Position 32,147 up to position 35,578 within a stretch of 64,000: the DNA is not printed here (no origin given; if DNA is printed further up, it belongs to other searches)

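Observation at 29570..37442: Fibre/adhesin-like genes encode signal peptides and are massively enriched in N-glycosylation sequons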

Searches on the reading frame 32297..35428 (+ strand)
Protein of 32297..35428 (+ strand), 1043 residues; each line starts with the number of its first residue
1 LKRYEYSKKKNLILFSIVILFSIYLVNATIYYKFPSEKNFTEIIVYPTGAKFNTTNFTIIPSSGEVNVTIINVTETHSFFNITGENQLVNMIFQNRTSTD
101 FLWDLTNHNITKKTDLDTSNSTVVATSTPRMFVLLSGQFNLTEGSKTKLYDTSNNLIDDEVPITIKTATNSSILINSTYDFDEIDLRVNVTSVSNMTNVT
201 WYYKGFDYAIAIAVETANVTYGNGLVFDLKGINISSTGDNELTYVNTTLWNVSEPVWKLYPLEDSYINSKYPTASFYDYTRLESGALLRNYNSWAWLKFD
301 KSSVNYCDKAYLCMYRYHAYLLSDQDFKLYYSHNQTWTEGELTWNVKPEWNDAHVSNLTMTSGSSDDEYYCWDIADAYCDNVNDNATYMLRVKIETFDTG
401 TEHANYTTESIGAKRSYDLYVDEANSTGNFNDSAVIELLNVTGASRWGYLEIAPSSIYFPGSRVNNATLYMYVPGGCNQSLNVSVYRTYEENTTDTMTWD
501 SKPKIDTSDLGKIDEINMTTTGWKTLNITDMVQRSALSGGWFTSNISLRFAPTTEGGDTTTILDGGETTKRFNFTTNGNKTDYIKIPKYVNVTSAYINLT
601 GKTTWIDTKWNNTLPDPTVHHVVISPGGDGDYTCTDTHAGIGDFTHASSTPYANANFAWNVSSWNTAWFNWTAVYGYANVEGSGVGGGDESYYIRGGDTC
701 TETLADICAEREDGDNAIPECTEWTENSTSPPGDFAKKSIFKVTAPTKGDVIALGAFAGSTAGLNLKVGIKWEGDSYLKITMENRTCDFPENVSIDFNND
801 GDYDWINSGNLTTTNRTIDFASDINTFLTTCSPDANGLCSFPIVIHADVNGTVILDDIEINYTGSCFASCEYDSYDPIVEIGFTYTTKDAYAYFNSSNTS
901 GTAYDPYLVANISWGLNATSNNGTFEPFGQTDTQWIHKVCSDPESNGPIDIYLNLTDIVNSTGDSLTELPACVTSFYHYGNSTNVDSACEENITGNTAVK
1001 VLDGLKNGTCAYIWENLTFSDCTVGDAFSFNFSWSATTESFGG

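Call 5: search_protein_families(library=pfam, proteins=[window:32297-35428:+], max_evalue=0.1)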
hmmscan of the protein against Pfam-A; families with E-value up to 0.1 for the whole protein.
window:32297-35428:+ (1043 aa): 1 family
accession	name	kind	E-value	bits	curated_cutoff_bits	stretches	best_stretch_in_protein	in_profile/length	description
PF24517.2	CBM96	-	1.3e-21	77.6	26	2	258-390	4-135/164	Carbohydrate-binding module family 96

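Call 6: search_protein_families(library=phrogs, proteins=[window:32297-35428:+], max_evalue=0.01)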
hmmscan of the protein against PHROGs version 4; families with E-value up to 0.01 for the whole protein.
window:32297-35428:+ (1043 aa): 0 families

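Call 11: search_dna_similar(query=window:32297-35428:+, collection=phages, mode=protein, max_evalue=0.001)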
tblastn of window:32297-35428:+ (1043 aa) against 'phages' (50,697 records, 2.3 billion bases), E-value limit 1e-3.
No match.

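Call 13: find_homologous_proteins(query=window:32297-35428:+)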
Query window:32297-35428:+ (1043 aa): 5 proteins with E <= 0.001 among 8000 candidates.
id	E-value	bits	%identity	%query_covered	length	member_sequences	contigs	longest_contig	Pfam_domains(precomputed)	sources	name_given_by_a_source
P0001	0.0e+0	2408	100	100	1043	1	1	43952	PF24517.3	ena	-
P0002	0.0e+0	1155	64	79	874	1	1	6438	PF24517.3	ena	-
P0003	1.3e-172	594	57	26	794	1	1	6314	PF24517.3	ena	-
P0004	5.4e-145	503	37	35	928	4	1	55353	PF24517.3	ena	-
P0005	3.7e-116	408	51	17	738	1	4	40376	PF24517.3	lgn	-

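Call 14: find_encoding_contigs(protein=P0004, flank=10000, max_places=3)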
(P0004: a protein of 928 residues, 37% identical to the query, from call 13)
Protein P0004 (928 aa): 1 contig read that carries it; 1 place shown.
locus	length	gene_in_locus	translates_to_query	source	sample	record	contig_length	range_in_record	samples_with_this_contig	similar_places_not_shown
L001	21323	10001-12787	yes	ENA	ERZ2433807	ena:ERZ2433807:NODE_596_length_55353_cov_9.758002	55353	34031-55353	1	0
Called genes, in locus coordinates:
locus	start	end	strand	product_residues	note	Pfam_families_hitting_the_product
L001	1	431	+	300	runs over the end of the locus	-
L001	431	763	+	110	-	-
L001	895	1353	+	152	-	-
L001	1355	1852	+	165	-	-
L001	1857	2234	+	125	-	-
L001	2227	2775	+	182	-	-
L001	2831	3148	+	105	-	-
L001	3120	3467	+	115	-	-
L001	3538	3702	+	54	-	-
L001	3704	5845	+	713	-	-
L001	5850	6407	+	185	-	-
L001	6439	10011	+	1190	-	PF07953:Toxin_R_bind_N (faint), PF13385:Laminin_G_3, PF02973:Sialidase (faint), PF13385:Laminin_G_3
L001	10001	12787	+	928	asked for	PF24517:CBM96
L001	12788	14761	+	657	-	-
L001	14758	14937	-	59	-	-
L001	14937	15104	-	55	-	-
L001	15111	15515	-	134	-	PF00075:RNase_H (weak), PF13456:RVT_3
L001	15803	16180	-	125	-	PF07362:CcdA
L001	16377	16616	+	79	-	-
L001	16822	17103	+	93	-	-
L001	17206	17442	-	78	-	-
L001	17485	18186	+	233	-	-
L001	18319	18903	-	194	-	-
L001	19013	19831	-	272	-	-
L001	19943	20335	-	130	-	-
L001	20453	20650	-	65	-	-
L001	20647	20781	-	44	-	-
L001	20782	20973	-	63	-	-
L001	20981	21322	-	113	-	?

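Call 15: find_encoding_contigs(protein=P0005, flank=10000, max_places=4)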
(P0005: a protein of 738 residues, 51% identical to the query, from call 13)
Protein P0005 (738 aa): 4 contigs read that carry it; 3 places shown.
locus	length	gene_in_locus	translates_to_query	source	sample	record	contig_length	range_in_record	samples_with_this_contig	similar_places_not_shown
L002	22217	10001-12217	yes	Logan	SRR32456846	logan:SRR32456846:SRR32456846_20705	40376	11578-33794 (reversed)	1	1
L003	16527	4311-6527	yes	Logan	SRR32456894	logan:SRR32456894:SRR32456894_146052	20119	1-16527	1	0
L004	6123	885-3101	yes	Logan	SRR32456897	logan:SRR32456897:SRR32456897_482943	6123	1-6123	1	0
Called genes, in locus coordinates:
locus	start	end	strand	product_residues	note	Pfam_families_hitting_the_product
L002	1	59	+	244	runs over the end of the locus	PF00535:Glycos_transf_2 (faint)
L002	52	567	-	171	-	PF08241:Methyltransf_11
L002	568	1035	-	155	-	-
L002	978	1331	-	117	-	-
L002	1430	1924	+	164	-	-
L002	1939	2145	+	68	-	-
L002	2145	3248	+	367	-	PF18906:Phage_tube_2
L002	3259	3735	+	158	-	-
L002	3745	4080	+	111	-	-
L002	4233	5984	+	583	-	-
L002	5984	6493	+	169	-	-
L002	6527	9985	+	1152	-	PF06439:3keto-disac_hyd (faint), PF07953:Toxin_R_bind_N, PF00354:Pentaxin (faint), PF13385:Laminin_G_3, PF02973:Sialidase (faint), PF22925:TS_C (faint), PF13385:Laminin_G_3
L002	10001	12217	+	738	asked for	PF24517:CBM96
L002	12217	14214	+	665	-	-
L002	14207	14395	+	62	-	-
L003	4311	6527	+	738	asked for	PF24517:CBM96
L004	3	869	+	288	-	?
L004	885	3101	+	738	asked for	PF24517:CBM96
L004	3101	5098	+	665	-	-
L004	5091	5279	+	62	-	-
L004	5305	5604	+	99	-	-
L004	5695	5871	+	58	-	-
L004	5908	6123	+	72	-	?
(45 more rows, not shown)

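Call 16: find_encoding_contigs(protein=P0001, flank=10000, max_places=3)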
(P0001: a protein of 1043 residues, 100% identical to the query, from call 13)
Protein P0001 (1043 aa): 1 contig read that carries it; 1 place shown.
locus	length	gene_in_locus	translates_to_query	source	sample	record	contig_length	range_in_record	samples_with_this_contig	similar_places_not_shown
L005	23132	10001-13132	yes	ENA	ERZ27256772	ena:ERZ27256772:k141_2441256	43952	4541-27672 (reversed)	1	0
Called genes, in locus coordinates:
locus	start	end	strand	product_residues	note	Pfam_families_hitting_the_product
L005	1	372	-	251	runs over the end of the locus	PF00961:LAGLIDADG_1 (weak)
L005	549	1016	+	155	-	-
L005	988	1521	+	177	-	-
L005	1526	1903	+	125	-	-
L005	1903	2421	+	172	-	-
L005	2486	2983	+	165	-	-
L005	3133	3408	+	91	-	-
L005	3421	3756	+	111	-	-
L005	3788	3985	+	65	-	-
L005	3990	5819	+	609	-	-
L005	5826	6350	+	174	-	-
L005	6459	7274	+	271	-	-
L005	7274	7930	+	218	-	-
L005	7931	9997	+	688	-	PF05048:NosD, PF13229:Beta_helix, PF02210:Laminin_G_2 (faint), PF13385:Laminin_G_3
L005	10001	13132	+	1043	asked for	PF24517:CBM96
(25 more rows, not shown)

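Call 48: search_protein_families(library=ncbifam, proteins=[window:32297-35428:+], max_evalue=0.05)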
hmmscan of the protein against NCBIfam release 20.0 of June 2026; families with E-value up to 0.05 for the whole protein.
window:32297-35428:+ (1043 aa): 1 family
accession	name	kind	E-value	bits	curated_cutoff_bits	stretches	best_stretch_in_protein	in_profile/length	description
NF033679.1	DNRLRE_dom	domain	5.3e-18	65.6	34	2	263-396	1-142/164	DNRLRE domain-containing protein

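Call 64: search_solved_structures(query=A3, max_evalue=0.1)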
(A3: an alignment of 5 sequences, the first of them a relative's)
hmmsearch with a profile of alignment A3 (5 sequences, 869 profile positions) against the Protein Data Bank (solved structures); distinct sequences matched with E-value up to 0.1: 2.
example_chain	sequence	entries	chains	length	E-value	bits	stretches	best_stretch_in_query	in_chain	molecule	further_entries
8wab_A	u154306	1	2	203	4.9e-09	38.4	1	80-216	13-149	DNRLRE domain-containing protein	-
7vbo_A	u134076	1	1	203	5.4e-05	25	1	86-184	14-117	Alginate lyase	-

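Call 78: predict_structure(alignment_id=A3)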
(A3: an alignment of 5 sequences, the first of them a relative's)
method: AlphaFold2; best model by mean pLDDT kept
length: 1043 residues; sequences in the alignment: 5
mean_pLDDT: 41.6   pTM: 0.34
mean pLDDT of the five models: 41.6, 40.1, 37.8, 37.7, 36.1
residues with pLDDT >= 90: 0; 70-90: 92; 50-70: 191; < 50: 760
segments of 3 or more residues with pLDDT < 50: 1-297, 300-309, 318-323, 325-356, 363-366, 376-466, 488-508, 537-548, 552-557, 604-788, 865-919, 925-936, 942-944, 977-989, 1040-1043
pLDDT, mean of each block of 10 residues (from residue 1): 26 32 37 41 42 42 45 42 41 36 33 27 26 29 38 39 31 26 24 26 26 27 27 28 24 26 24 26 35 45 44 51 47 36 31 44 52 50 41 33 30 23 26 29 32 34 47 53 50 33 44 58 58 48 43 47 59 76 74 75 42 28 31 26 25 29 30 26 26 22 25 29 26 27 31 32 33 37 42 80 76 73 78 66 81 74 49 43 34 24 29 42 43 43 54 70 71 52 44 69 59 56 57 58 36
secondary structure, 60 per line:
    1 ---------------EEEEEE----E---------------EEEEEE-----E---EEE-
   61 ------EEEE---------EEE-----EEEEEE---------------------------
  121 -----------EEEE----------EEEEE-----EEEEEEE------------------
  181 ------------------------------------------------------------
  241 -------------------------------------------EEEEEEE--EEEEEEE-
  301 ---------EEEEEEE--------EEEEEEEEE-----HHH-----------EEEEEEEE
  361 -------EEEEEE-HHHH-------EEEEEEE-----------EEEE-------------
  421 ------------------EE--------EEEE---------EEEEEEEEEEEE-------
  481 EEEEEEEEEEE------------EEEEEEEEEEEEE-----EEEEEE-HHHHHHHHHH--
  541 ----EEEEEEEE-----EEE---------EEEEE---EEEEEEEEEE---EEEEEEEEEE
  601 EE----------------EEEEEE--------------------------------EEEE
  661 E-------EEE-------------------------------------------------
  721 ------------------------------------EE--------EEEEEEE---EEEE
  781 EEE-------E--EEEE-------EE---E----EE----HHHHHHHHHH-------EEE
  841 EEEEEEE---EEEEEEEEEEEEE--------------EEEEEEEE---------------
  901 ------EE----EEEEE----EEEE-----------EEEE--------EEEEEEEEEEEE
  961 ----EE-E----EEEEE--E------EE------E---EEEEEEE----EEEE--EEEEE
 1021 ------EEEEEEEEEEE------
elements in order (helices of 4 or more, strands of 3 or more residues): E16-21 E42-47 E57-59 E67-70 E80-82 E88-93 E132-135 E146-150 E156-162 E284-290 E293-299 E310-316 E325-333 E353-360 E368-373 H375-378 E386-392 E404-407 E449-452 E462-473 E481-491 E504-516 E522-527 H529-538 E545-552 E558-560 E570-574 E578-587 E591-602 E619-624 E657-661 E669-671 E767-773 E777-783 E794-797 H821-830 E838-847 E851-863 E878-885 E913-917 E922-925 E937-940 E949-960 E973-977 E999-1005 E1010-1013 E1016-1020 E1027-1037

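Call 97: search_protein_representatives(protein=window:32297-35428:+)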
Query: 1043 residues. Proteins with E-value up to 0.001 (for the whole library): 118; up to 1e-10: 24; up to 1e-30: 7. The best 118 are listed.
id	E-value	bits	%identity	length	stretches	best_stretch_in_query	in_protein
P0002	0.0e+00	1155.4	65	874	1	214-1043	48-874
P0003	4.2e-173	594.4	51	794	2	783-1042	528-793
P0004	1.7e-145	502.9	44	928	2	783-1040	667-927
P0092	4.2e-124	432.1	51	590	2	228-563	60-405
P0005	1.2e-116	407.5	50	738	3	864-1040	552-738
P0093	8.5e-50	186.1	56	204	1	874-1037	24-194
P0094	2.5e-44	168.0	33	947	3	569-877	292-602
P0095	6.5e-23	97.1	39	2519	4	783-889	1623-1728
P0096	1.1e-19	86.4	44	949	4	811-863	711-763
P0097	2.9e-19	85.0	33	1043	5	789-863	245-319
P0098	1.4e-18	82.8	40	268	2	24-146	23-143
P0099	2.5e-18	81.9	28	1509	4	194-376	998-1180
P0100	6.5e-18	80.6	40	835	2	785-863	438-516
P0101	3.1e-16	75.0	40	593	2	776-865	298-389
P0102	1.4e-14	69.5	37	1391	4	744-865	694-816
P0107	8.9e-12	60.2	43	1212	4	789-864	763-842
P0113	3.1e-10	55.2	33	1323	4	780-863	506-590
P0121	1.8e-08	49.3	32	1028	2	778-866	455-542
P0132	9.8e-07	43.5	34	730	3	800-1016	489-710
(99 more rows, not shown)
